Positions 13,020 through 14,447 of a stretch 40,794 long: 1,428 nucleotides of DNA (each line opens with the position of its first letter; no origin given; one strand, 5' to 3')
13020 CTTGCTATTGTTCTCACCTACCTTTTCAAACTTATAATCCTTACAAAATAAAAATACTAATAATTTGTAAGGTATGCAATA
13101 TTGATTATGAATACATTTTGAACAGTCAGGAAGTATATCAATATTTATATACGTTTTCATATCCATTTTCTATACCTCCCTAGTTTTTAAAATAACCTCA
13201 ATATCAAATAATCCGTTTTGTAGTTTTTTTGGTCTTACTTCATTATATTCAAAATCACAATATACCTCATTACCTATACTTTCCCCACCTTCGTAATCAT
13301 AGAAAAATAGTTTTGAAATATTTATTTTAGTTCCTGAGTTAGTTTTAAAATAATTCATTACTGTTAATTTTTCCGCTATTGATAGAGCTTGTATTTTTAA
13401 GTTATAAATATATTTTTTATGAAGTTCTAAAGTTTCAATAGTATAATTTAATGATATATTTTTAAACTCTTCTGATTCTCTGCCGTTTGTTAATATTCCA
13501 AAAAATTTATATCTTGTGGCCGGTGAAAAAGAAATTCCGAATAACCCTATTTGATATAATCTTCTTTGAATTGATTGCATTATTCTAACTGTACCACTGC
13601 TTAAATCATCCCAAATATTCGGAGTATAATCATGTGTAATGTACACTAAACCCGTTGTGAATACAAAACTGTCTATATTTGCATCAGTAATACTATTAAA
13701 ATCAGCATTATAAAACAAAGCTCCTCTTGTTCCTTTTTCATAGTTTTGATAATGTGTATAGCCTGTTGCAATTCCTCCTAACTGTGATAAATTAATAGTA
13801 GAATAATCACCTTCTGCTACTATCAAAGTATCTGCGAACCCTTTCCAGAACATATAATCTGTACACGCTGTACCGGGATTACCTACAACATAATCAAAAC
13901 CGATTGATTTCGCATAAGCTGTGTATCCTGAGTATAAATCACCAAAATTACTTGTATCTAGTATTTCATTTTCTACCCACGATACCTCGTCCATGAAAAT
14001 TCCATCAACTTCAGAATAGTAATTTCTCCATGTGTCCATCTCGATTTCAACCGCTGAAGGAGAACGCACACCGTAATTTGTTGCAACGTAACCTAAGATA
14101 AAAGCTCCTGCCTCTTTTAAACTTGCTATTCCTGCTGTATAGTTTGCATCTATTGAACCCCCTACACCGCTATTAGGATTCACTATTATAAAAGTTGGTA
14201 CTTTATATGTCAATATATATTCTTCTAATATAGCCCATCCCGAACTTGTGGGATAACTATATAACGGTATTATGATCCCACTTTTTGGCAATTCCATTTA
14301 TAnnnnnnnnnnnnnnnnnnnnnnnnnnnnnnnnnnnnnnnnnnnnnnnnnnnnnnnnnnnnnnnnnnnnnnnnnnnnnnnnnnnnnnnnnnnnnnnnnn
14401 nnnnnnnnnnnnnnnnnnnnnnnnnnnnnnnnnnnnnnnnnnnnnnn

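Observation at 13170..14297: Spherulin-4-like polysaccharide hydrolase inserted between the tail chaperones and the tape measure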

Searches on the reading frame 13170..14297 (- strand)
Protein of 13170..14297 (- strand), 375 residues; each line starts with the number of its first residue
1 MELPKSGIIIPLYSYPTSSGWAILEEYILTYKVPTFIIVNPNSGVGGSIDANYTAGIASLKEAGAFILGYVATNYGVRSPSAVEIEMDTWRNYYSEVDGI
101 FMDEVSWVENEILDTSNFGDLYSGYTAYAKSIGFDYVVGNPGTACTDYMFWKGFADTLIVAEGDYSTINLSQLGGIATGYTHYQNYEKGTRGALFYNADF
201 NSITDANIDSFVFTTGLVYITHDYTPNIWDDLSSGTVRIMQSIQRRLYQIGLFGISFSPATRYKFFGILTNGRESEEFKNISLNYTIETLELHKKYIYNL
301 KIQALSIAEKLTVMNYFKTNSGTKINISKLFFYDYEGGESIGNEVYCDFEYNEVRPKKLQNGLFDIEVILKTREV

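Call 3: search_protein_families(library=pfam, proteins=[window:13170-14297:-], max_evalue=1)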
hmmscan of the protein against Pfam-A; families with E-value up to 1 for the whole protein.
window:13170-14297:- (375 aa): 1 family
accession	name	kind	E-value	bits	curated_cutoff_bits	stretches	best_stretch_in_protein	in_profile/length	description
PF12138.14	Spherulin4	-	4.3e-34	118.5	30.2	1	8-235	2-231/239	Spherulation-specific family 4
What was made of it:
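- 13551..14279 (-): N-terminal (beta/alpha)8 glycoside hydrolase domain, residues 7-249. The Pfam Spherulin4 match covers residues 8-235. Pfam E 4.3e-34 (call 3).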

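Call 4: search_protein_families(library=phrogs, proteins=[window:13170-14297:-], max_evalue=0.01)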
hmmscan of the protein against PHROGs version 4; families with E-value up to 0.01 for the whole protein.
window:13170-14297:- (375 aa): 0 families

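Call 5: search_solved_structures(query=window:13170-14297:-, max_evalue=10, show_alignments=3)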
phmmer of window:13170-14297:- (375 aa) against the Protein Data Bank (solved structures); distinct sequences matched with E-value up to 10: 2.
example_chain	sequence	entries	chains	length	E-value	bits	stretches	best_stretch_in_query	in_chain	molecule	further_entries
5c5g_A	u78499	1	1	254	2.6e-14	56.2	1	4-168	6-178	spherulin-4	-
5d6t_A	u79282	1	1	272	3.2e-14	55.9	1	4-168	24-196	SPHERULIN-4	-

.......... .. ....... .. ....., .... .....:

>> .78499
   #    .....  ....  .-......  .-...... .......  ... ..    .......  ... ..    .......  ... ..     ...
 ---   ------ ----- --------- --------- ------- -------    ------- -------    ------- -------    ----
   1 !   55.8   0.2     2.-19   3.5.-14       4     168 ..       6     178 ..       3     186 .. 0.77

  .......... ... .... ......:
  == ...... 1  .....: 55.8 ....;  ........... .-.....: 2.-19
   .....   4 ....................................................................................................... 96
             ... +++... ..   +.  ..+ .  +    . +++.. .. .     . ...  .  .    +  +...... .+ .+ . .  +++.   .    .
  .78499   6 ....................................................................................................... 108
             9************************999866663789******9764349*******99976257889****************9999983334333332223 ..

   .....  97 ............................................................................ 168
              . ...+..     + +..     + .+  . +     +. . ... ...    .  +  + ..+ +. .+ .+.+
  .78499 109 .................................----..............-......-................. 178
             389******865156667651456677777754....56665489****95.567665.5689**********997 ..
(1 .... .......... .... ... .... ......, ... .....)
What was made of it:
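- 13551..14279 (-): Sph3 structures 5c5g and 5d6t match at E ~3e-14 (call 5).
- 13986..13991 (-): Codons GAC GAG for D103-E104. They align with the Sph3 putative catalytic residues Asp-166 and Glu-167. Alignment in call 5, where 5c5g chain residue number + 50 gives Sph3 numbering.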

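Call 6: search_dna_similar(query=window:13170-14297:-, collection=phages, mode=protein, max_rows=30)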
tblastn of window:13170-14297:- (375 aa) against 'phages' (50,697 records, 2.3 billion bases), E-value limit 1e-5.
Records with a match: 1; places in all: 1; records where one place covers at least 80% of the query: 0.
Best place of each record, by identity: <60% 1.
By first word of the organism name: Virus 1.
By host as written in the record: - 1.
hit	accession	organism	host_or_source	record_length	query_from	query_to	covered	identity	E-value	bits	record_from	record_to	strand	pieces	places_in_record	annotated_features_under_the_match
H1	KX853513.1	Virus Rctr41k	enrichment culture DAMO/AAA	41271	5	232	61%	33.2%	3e-17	89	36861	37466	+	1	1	hypothetical protein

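Call 9: get_annotated_region(hit=H1, flank=12000)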
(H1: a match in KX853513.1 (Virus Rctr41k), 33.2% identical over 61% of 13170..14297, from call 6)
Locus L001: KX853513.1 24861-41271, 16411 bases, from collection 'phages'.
description: Virus Rctr41k, partial genome.
organism: Virus Rctr41k (NCBI taxid 1924549)
taxonomy: Viruses; Duplodnaviria; Heunggongvirae; Uroviricota; Caudoviricetes
host: -; source: enrichment culture DAMO/AAA; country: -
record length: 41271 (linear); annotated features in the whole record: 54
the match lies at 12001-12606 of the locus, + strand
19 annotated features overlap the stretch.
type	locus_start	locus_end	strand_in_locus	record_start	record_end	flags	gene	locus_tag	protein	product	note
CDS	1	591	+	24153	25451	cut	-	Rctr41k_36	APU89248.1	phage head morphogenesis protein-like protein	-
CDS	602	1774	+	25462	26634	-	-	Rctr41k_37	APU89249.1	putative head morphogenesis protein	-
CDS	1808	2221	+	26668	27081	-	-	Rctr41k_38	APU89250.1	conserved hypothetical protein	-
CDS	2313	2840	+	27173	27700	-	-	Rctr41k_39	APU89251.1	major tail subunit-like protein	-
CDS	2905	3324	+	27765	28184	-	-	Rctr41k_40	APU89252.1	conserved hypothetical protein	-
misc_feature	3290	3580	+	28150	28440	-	-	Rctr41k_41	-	-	similar to hypothetical protein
CDS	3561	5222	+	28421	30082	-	-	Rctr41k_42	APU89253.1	phage tail tape measure protein-like protein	-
CDS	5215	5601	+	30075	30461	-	-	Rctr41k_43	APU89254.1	hypothetical protein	-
CDS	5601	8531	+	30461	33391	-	-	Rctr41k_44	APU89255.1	hypothetical protein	-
CDS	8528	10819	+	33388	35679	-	-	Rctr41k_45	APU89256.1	hypothetical protein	-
CDS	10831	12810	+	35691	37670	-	-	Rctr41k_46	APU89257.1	hypothetical protein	-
CDS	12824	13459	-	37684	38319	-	-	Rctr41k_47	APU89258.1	hypothetical protein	-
CDS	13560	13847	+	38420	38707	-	-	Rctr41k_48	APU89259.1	hypothetical protein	-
CDS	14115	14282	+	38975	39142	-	-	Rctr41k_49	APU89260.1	hypothetical protein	-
CDS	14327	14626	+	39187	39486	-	-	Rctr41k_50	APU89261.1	hypothetical protein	-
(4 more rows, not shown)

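Call 10: find_homologous_proteins(query=window:13170-14297:-, max_evalue=0.001)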
Query window:13170-14297:- (375 aa): 3 proteins with E <= 0.001 among 1869 candidates.
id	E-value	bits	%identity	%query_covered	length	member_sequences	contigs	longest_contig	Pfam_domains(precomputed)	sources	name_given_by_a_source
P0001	2.1e-249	845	100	100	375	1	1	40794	PF12138.15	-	-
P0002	3.9e-20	90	35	55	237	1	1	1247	PF12138.15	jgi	jgi:hypothetical protein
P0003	5.4e-18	83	35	60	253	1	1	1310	PF12138.15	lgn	-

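Call 31: find_homologous_proteins(query=A2, max_evalue=0.001)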
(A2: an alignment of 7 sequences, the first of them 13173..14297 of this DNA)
Query A2 (7 sequences) (375 aa, profile of the alignment): 13 proteins with E <= 0.001 among 5089 candidates.
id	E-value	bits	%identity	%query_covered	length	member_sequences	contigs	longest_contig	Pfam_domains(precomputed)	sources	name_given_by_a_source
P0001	6.1e-121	421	100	100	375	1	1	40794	PF12138.15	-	-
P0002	1.9e-71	259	35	55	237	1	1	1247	PF12138.15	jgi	jgi:hypothetical protein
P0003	4.2e-71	258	35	60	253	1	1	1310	PF12138.15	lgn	-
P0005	2.7e-60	222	33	34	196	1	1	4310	-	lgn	-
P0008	1.1e-49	187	29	33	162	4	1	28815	-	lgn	-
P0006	1.1e-45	174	38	21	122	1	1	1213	-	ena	-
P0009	9.7e-43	165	27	34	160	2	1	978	-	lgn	-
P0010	2.1e-41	160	32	34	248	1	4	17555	-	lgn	-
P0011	1.2e-38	151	28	33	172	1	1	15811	-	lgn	-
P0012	1.6e-38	151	37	61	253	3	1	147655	PF12138.15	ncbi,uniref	ncbi:spherulation-specific family 4 protein [Amycolatopsis sp. NPDC059657]|uniref:spherulation-speci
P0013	2.3e-25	107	35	42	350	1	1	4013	PF12138.15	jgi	jgi:hypothetical protein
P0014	1.9e-19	88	37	43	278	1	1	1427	PF12138.15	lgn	-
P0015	1.7e-15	75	26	47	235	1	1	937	PF12138.15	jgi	jgi:hypothetical protein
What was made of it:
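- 13173..13550 (-): C-terminal module X, residues ~250-375. It is a conserved, previously unnamed tail-operon domain with a predicted tail-tube-like fold. A profile search added three more members (call 31).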

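Call 32: find_encoding_contigs(protein=P0010, flank=10000, max_places=4)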
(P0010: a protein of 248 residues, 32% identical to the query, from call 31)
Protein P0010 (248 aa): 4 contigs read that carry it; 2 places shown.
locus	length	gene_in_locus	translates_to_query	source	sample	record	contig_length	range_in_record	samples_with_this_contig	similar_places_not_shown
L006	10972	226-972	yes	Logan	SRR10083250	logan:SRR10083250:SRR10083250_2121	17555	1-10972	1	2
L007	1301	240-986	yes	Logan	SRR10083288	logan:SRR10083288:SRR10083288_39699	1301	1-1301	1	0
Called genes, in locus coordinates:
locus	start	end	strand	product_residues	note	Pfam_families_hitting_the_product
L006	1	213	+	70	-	?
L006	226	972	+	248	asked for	-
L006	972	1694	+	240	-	-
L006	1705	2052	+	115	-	-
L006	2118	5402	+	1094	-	-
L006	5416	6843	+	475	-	-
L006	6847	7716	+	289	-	-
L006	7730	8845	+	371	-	-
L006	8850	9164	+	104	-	-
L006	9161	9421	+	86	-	PF12836:HHH_3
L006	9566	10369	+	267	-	PF02498:Bro-N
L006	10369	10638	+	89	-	-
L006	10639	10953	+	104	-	-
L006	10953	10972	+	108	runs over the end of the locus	-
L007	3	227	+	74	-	?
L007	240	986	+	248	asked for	-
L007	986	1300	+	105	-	?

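Call 33: find_encoding_contigs(protein=P0011, flank=10000)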
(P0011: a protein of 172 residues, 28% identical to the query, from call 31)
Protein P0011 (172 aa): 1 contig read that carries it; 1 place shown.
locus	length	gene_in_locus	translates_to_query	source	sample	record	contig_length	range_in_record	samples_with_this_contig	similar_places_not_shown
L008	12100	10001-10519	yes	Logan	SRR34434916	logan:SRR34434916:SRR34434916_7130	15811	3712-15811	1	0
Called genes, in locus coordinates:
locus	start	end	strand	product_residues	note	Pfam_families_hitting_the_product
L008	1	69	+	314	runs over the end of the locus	PF01507:PAPS_reduct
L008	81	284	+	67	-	-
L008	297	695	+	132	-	-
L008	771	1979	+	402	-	PF03237:Terminase_6N (weak), PF04466:Terminase_3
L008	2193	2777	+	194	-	PF13392:HNH_3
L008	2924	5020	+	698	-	PF06074:Portal_Mu, PF04233:Phage_Mu_F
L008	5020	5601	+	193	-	PF05069:Phage_tail_S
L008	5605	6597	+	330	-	-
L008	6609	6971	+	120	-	-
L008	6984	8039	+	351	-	PF03864:Phage_cap_E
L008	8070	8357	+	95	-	-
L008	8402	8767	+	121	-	-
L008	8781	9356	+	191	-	-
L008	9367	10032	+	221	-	-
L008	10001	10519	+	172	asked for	-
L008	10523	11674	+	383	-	-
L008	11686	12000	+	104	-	-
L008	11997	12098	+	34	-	?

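Call 49: search_protein_families(library=pfam, proteins=[L006:972-1694:+, L006:1705-2052:+, L008:10523-11674:+, L008:11686-12000:+, L006:2118-5402:+, L006:5416-6843:+], max_evalue=0.01)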
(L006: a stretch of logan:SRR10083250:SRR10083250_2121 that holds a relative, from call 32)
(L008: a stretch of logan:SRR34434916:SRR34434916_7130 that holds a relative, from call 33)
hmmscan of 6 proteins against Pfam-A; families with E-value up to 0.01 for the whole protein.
L006:972-1694:+ (240 aa): 0 families

L006:1705-2052:+ (115 aa): 0 families

L008:10523-11674:+ (383 aa): 0 families

L008:11686-12000:+ (104 aa): 0 families

L006:2118-5402:+ (1094 aa): 0 families

L006:5416-6843:+ (475 aa): 0 families

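Call 50: search_protein_families(library=phrogs, proteins=[L006:972-1694:+, L006:1705-2052:+, L008:10523-11674:+, L008:11686-12000:+, L006:2118-5402:+, L006:5416-6843:+], max_evalue=0.01)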
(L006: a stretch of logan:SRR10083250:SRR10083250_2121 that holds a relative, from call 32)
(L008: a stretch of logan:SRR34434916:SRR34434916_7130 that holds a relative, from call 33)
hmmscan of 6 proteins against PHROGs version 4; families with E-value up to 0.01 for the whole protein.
L006:972-1694:+ (240 aa): 7 families
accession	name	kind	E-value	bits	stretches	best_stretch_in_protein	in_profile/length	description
phrog_18834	-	unknown function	2.9e-18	67.7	1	149-240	245-338/338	-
phrog_14531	-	unknown function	1.8e-07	31.7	1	115-233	206-328/343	-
phrog_18794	-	unknown function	1.6e-05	25.3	1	133-232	315-415/427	-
phrog_11660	-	tail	2.5e-05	23.2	1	44-84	308-348/1412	tail protein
phrog_26525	-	tail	4.1e-05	24.4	1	147-239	106-204/205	tail fiber protein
phrog_18179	-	head and packaging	0.00031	21.1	1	43-131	199-294/482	virion structural protein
phrog_17462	-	unknown function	0.0044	16.6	1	46-82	298-334/542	-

L006:1705-2052:+ (115 aa): 1 family
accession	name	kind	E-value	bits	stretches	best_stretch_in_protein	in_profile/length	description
phrog_33019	-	unknown function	0.00041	21.7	1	1-63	1-63/110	-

L008:10523-11674:+ (383 aa): 8 families
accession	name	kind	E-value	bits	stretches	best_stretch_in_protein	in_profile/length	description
phrog_38707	-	unknown function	1.6e-23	84.2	2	231-311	438-515/675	-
phrog_15439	-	other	6.8e-13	50.1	1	224-314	32-110/290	peptidase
phrog_28171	-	unknown function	1.1e-08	35.1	1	3-84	3-83/476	-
phrog_6907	-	unknown function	1.9e-06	29.1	1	283-338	45-90/99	-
phrog_31688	-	unknown function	5.5e-05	23.5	1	322-366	226-270/294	-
phrog_7389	-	tail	0.00038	20.1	0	214-267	45-98/732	tail fiber protein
phrog_1446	-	tail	0.00041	20.9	1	220-269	67-115/251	minor tail protein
phrog_8437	-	unknown function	0.0018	18.8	1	316-351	83-118/230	-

L008:11686-12000:+ (104 aa): 0 families

L006:2118-5402:+ (1094 aa): 1 family
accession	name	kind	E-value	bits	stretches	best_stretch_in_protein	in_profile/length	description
phrog_7078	-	unknown function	5.9e-13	48.7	1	47-346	94-392/1179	-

L006:5416-6843:+ (475 aa): 0 families

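Call 51: predict_structure(alignment_id=A3)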
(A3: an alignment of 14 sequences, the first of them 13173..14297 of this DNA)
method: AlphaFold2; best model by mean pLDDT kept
length: 375 residues; sequences in the alignment: 14
mean_pLDDT: 80.0   pTM: 0.66
mean pLDDT of the five models: 80.0, 78.7, 78.1, 77.6, 76.8
residues with pLDDT >= 90: 116; 70-90: 177; 50-70: 67; < 50: 15
segments of 3 or more residues with pLDDT < 50: 174-185
pLDDT, mean of each block of 10 residues (from residue 1): 73 68 86 87 90 92 92 90 97 96 78 67 94 94 74 84 64 47 51 79 78 79 68 74 71 54 71 81 73 88 85 91 84 83 88 93 90 89
secondary structure, 60 per line:
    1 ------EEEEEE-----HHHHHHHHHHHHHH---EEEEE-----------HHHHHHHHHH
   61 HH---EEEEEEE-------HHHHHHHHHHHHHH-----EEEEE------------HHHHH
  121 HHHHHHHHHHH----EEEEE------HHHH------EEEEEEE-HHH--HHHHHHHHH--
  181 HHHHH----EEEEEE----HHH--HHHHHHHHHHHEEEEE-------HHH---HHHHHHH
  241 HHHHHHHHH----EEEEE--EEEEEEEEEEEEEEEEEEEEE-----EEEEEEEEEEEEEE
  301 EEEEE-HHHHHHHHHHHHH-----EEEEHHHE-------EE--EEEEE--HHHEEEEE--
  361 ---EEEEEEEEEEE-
elements in order: E7-12 H18-31 E35-39 H51-62 E66-72 H80-93 E99-103 H116-131 E136-140 H147-150 E157-163 H170-178 H181-185 E190-195 H205-215 E216-220 H234-249 E254-258 E261-281 E287-305 H307-319 E325-328 E344-348 E354-358 E364-374
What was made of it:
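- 13551..14279 (-): The AlphaFold model has eight alternating strands and helices, with pLDDT mostly 80-97 in the core (call 51).
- On Spherulin-4 / GH135 (Pfam PF12138): The AlphaFold model shows eight strand-helix units between residues 7 and 249, with core pLDDT of 80-97 (call 51).
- On Classical phage tailspike depolymerase: The catalytic domain is a TIM barrel (call 51).
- The AlphaFold model is an eight-fold beta/alpha barrel, mean pLDDT 80 (call 51).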

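Call 55: fold_search(model_id=the predicted structure, library=pdb)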
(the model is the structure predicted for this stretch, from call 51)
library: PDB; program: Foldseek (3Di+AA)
matches with E <= 10: 1838; with E <= 0.001: 302
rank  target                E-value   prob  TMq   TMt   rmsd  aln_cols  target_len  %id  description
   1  1wza                  8.2e-08  1.00  0.43  0.35  13.6       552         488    8  Crystal structure of alpha-amylase from H.orenii (released 2006-04-11)
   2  7jjt                  8.7e-08  1.00  0.47  0.36  13.9       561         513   10  Ruminococcus bromii amylase Amy5 (RBR_07800) (released 2021-06-23)
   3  3wy4_B                6.4e-07  1.00  0.43  0.39  14.3       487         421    9  Crystal structure of alpha-glucosidase mutant E271Q in complex with maltose (released 2015-06-10)
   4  9hyj_F                2.0e-06  1.00  0.39  0.37  14.5       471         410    9  AlfB fucosidase in complex with Fucose (released 2025-06-04)
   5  2yds_A                3.9e-06  1.00  0.41  0.28   5.7       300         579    9  CpOGA D298N in complex with TAB1-derived O-GlcNAc peptide (released 2012-03-14)
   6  2j62_A                4.1e-06  1.00  0.42  0.29   6.7       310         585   10  Structure of a bacterial O-glcnacase in complex with glcnacstatin (released 2007-02-13)
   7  8zqa_D                5.2e-06  1.00  0.41  0.28  15.5       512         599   10  Crystal structure of 1,4-alpha-glucan branching protein from Rhodothermus profundi (released 2024-10-02)
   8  2xvn_C                5.5e-06  1.00  0.40  0.64   5.2       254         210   12  A. fumigatus chitinase A1 phenyl-methylguanylurea complex (released 2010-11-03)
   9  2wb5_A                5.9e-06  1.00  0.41  0.28   6.0       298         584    9  GlcNAcstatins are nanomolar inhibitors of human O-GlcNAcase inducing cellular hyper-O-GlcNAcylation (released 2009-03-31)
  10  7dz3_A                5.9e-06  1.00  0.40  0.50   6.5       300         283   13  Crystal structures of D-allulose 3-epimerase with D-fructose from Sinorhizobium fredii (released 2022-08-03)
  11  7ou6_AAA              6.2e-06  1.00  0.40  0.36   5.6       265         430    8  Human O-GlcNAc hydrolase in complex with DNJNAc-thiazolidines (released 2022-04-13)
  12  7khv_A                6.2e-06  1.00  0.42  0.28   7.4       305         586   10  CpOGA IN COMPLEX WITH LIGAND 54 (released 2020-12-02)
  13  1v3k_A                7.9e-06  1.00  0.43  0.26  16.3       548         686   10  Crystal structure of F283Y mutant cyclodextrin glycosyltransferase (released 2004-08-03)
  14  7dz4_C                8.4e-06  1.00  0.38  0.46   5.8       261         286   13  Crystal structures of D-allulose 3-epimerase with D-tagatose from Sinorhizobium fredii (released 2022-08-03)
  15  2w4x                  8.4e-06  1.00  0.38  0.26   6.5       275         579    8  BtGH84 in complex with STZ (released 2009-02-24)
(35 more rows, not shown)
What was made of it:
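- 13551..14279 (-): Foldseek returns TIM-barrel glycosidases (call 55).
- On Spherulin-4 / GH135 (Pfam PF12138): Foldseek top hits are TIM-barrel glycosidases (call 55).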

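Call 70: find_related_loci(query=A6, collection=metagenome_contigs, flank=10000)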
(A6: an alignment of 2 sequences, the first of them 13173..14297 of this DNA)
Query A6 (375 aa) in metagenome_contigs; peptide patterns used: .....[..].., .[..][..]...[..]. (x = any residue, [..] = any of these).
516 stretches matched a pattern; 36 encode a relative of the query (tblastn E <= 1e-3); 36 distinct loci.
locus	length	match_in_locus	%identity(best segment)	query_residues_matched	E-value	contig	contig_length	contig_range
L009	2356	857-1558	34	1-234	2e-28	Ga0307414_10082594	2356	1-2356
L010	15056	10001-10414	42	6-150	1e-24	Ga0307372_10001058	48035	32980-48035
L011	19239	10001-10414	42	6-150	1e-24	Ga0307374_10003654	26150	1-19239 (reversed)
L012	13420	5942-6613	30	10-234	3e-21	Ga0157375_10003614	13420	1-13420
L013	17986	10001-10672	30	10-234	1e-20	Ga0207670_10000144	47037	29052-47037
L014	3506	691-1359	30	7-233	2e-19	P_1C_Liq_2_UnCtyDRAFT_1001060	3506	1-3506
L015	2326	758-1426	30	7-233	2e-19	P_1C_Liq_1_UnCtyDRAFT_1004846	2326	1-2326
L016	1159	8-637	36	21-234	2e-18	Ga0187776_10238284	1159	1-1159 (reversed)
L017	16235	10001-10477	35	2-163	1e-17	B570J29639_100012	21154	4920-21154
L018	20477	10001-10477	35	2-163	1e-17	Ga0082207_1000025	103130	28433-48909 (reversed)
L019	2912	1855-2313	32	5-164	3e-15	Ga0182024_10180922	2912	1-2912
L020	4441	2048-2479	34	7-162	4e-15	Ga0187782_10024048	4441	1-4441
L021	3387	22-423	34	7-150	7e-15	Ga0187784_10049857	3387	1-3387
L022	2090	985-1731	28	8-244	2e-13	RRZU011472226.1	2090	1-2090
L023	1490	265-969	28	8-234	7e-13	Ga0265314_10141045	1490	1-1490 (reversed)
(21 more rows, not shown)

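Call 90: search_protein_families(library=ncbifam, proteins=[window:13170-14297:-], max_evalue=0.01)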
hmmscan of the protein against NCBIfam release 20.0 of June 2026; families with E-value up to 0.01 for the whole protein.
window:13170-14297:- (375 aa): 0 families
